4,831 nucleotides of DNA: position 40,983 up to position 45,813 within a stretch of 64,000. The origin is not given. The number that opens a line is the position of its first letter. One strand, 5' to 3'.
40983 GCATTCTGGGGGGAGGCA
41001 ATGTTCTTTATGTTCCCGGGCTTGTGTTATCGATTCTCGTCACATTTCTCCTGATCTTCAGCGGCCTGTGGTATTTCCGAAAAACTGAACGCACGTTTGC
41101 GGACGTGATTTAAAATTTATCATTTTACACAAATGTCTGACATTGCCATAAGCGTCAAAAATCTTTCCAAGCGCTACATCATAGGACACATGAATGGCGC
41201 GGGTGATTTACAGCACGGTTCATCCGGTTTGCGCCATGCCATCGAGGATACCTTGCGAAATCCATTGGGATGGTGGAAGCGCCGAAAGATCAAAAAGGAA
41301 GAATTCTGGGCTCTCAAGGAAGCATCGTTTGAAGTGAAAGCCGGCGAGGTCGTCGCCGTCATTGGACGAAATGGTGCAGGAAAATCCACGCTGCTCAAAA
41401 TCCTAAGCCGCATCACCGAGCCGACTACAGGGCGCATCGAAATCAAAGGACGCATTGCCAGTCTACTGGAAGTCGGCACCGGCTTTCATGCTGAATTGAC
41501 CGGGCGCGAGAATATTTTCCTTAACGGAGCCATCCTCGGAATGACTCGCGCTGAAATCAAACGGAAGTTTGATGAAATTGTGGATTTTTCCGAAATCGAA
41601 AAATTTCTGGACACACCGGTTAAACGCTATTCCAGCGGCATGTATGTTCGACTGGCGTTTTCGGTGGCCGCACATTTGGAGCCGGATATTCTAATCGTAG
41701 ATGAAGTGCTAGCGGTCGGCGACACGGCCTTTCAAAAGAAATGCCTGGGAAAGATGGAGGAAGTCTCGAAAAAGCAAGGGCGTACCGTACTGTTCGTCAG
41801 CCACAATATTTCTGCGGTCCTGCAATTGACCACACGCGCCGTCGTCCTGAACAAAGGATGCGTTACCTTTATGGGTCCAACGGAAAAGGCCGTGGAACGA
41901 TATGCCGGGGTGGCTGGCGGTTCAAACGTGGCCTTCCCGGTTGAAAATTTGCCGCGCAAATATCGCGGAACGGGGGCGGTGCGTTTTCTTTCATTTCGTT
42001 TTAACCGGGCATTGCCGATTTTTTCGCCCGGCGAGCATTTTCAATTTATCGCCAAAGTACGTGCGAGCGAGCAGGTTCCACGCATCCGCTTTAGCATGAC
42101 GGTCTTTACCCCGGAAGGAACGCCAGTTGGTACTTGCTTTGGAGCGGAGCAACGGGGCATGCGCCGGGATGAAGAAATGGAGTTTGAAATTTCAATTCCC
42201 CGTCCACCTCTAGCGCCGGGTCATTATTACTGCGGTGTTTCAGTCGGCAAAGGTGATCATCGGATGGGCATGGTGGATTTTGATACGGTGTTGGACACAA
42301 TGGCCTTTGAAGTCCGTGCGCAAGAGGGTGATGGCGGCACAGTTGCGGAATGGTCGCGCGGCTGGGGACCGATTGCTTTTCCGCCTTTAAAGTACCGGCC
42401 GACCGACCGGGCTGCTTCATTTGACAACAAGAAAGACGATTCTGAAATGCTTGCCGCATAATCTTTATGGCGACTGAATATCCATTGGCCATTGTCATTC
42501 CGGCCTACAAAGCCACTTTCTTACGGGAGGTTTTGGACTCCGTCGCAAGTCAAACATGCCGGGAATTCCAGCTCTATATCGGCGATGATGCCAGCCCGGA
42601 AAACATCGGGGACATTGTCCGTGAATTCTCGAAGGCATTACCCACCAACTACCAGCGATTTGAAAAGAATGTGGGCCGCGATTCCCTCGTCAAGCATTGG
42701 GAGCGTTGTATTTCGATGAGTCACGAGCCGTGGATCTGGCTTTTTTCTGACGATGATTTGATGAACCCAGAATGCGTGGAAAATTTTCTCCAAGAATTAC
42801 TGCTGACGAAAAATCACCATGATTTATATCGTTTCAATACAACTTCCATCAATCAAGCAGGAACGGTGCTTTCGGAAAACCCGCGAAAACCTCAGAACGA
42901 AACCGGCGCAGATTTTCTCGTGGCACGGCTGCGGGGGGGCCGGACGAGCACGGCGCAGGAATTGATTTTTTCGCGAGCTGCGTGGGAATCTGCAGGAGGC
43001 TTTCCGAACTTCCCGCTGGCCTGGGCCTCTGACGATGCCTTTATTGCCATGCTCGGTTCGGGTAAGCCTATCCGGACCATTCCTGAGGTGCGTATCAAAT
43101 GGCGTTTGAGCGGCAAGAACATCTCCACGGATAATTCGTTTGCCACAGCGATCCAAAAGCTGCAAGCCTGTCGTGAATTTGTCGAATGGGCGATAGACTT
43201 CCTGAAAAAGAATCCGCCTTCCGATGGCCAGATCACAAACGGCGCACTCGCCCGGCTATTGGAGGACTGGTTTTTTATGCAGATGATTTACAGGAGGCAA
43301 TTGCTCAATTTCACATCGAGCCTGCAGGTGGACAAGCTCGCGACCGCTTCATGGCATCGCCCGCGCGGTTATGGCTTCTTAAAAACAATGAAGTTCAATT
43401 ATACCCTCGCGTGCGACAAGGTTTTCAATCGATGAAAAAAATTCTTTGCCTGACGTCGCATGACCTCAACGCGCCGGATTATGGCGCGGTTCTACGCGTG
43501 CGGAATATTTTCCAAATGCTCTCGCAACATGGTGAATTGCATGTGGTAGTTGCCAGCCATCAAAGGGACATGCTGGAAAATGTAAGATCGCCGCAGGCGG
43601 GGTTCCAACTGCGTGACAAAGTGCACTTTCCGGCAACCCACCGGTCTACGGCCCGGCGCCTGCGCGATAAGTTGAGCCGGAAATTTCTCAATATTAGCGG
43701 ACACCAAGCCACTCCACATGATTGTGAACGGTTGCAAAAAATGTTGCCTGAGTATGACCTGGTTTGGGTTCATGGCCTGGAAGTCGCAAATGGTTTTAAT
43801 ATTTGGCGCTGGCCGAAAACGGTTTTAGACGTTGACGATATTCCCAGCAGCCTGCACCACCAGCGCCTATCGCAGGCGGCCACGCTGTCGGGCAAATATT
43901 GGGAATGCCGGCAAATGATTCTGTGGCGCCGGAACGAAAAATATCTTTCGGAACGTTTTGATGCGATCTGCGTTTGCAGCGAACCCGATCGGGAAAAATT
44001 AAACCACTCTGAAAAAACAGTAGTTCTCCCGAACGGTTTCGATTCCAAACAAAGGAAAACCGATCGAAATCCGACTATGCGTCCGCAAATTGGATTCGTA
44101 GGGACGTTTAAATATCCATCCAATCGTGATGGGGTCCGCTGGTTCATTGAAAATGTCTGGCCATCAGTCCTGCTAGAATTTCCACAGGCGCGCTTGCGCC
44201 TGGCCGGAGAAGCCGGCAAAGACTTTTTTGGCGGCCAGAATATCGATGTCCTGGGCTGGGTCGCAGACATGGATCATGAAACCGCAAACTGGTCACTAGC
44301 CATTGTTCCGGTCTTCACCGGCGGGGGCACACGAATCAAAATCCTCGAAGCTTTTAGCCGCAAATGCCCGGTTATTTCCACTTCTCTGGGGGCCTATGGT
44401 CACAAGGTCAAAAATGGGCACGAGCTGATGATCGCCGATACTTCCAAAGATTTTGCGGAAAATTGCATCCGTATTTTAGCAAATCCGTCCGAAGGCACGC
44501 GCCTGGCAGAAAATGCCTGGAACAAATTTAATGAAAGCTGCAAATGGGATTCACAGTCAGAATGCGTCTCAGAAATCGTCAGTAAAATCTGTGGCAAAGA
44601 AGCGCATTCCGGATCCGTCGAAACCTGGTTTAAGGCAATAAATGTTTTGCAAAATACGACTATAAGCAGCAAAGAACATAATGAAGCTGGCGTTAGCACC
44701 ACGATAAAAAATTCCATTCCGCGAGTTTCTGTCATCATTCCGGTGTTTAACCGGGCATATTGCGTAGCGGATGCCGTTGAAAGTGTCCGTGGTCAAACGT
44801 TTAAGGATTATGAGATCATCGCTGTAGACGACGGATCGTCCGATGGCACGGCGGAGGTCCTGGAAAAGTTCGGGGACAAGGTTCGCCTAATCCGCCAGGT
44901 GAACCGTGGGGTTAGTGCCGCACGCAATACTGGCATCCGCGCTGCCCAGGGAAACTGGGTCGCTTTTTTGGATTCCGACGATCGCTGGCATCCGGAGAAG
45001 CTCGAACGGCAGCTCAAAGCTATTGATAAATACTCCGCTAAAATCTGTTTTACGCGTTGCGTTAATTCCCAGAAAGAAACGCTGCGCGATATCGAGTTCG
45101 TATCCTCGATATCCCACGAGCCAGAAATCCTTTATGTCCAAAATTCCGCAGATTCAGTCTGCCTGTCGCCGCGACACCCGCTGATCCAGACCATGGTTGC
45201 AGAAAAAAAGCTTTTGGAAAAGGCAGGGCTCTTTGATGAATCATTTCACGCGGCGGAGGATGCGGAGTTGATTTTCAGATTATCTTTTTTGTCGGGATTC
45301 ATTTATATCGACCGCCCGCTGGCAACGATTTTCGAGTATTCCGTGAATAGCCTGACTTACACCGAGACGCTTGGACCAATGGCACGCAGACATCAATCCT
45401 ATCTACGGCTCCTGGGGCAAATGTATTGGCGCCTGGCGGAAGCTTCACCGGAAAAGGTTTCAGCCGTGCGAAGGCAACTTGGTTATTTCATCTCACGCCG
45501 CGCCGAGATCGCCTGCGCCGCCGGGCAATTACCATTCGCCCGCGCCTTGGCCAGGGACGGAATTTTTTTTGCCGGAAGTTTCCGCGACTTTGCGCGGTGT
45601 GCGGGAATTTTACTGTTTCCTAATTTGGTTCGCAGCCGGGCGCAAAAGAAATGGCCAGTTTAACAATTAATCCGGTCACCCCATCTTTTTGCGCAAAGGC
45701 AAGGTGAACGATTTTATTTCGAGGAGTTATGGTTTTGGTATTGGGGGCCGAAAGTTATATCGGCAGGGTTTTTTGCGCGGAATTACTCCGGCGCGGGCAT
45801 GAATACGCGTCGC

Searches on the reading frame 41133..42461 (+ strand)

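Call 57: search_protein_families(library=ncbifam, proteins=[window:41133-42461:+], max_evalue=1e-20)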
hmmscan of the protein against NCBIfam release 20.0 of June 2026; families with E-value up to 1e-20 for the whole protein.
window:41133-42461:+ (442 aa): 23 families
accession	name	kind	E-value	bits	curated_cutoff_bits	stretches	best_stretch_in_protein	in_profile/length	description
NF010065.0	PRK13545.1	equivalog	8.7e-62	209.5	538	1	54-258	33-235/549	teichoic acids export protein ATP-binding subunit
NF050108.1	galactan_ABC_ATP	equivalog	3e-53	180.5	400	1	60-259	44-242/244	galactan export ABC transporter ATP-binding subunit Wzt/RfbE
NF010066.0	PRK13546.1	equivalog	5.9e-50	170.1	320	1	53-257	32-234/264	teichoic acids export ABC transporter ATP-binding subunit TagH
TIGR01188.1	drrA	subfamily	7.9e-31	107.5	312.45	1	56-251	4-209/302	daunorubicin resistance ABC transporter, ATP-binding protein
TIGR04521.1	ECF_ATPase_2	equivalog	1.6e-28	99.6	330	0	126-256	104-235/279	energy-coupling factor transporter ATPase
TIGR04520.1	ECF_ATPase_1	equivalog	4.7e-26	91.8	315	0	136-254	107-224/269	energy-coupling factor transporter ATPase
TIGR01186.1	proV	subfamily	3.2e-25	89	326.6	1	60-251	8-215/363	betaine/proline/choline family ABC transporter ATP-binding protein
TIGR00968.1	3a0106s01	subfamily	5.4e-25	88.3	342.75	1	57-254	12-219/237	sulfate ABC transporter ATP-binding protein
TIGR02142.1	modC_ABC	equivalog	3.7e-24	85.6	285.05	1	63-254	15-220/353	molybdenum ABC transporter ATP-binding protein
TIGR02315.1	ABC_phnC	equivalog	5.2e-24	85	266.1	0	59-107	16-64/243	phosphonate ABC transporter ATP-binding protein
NF010156.0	PRK13635.1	equivalog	1.2e-23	83.6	392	0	135-253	110-227/279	energy-coupling factor ABC transporter ATP-binding protein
NF040933.2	ABC_arch_GlcV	equivalog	5.1e-23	81.5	450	0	122-252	98-228/357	glucose ABC transporter ATP-binding protein GlcV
TIGR03375.1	type_I_sec_LssB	subfamily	8.4e-23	80.5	693.1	0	56-106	478-528/696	type I secretion system permease/ATPase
NF040840.2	tungstate_WtpC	equivalog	1.6e-22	80.3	440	1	59-253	14-218/347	tungstate ABC transporter ATP-binding protein WtpC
TIGR03864.1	PQQ_ABC_ATP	hypoth_equivalog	1.6e-22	80.1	302.25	1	60-254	16-220/236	ABC transporter, ATP-binding subunit, PQQ-dependent alcohol dehydrogenase system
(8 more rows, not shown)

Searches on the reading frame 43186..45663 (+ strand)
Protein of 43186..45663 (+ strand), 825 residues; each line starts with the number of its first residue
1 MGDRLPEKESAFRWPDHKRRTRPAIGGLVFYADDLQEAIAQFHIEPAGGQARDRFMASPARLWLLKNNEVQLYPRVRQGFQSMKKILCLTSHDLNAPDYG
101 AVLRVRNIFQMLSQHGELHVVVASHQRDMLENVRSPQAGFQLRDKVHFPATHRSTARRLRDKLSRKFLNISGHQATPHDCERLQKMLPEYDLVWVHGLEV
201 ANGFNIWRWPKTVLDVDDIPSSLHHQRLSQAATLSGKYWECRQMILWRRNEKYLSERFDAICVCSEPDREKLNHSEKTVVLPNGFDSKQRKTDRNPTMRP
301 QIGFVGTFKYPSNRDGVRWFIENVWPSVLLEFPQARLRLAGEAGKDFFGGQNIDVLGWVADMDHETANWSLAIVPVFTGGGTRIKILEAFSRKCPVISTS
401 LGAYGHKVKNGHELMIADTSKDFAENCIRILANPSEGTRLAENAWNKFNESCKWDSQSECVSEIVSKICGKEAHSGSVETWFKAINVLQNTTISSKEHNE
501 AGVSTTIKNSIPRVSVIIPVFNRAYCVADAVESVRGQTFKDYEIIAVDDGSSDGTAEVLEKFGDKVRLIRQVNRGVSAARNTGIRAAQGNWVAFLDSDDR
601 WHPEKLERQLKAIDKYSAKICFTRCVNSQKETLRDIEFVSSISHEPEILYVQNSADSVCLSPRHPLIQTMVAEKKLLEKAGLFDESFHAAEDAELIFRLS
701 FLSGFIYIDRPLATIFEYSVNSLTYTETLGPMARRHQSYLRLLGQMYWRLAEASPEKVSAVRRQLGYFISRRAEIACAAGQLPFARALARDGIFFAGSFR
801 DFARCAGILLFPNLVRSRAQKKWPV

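Call 27: search_protein_families(library=pfam, proteins=[window:43186-45663:+], max_evalue=0.001)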
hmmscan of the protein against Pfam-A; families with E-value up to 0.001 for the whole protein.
window:43186-45663:+ (825 aa): 6 families
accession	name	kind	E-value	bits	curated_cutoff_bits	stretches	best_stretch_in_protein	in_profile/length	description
PF00535.33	Glycos_transf_2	-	3.5e-37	128.3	23.3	1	515-633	1-123/168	Glycosyl transferase family 2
PF13692.12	Glyco_trans_1_4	-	1.4e-19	71.2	27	1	299-433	1-142/142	Glycosyl transferases group 1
PF10111.15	Glyco_tranf_2_2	-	9.8e-18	65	27.3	1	515-705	1-205/276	Glycosyltransferase like family 2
PF13641.12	Glyco_tranf_2_3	-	3.3e-14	53.9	27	1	512-700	1-195/230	Glycosyltransferase like family 2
PF00534.26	Glycos_transf_1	-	6.1e-06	26.3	26.4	1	290-444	6-169/172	Glycosyl transferases group 1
PF13524.12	Glyco_trans_1_2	-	8.6e-06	26.2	25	1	332-454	12-135/144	Glycosyl transferase-like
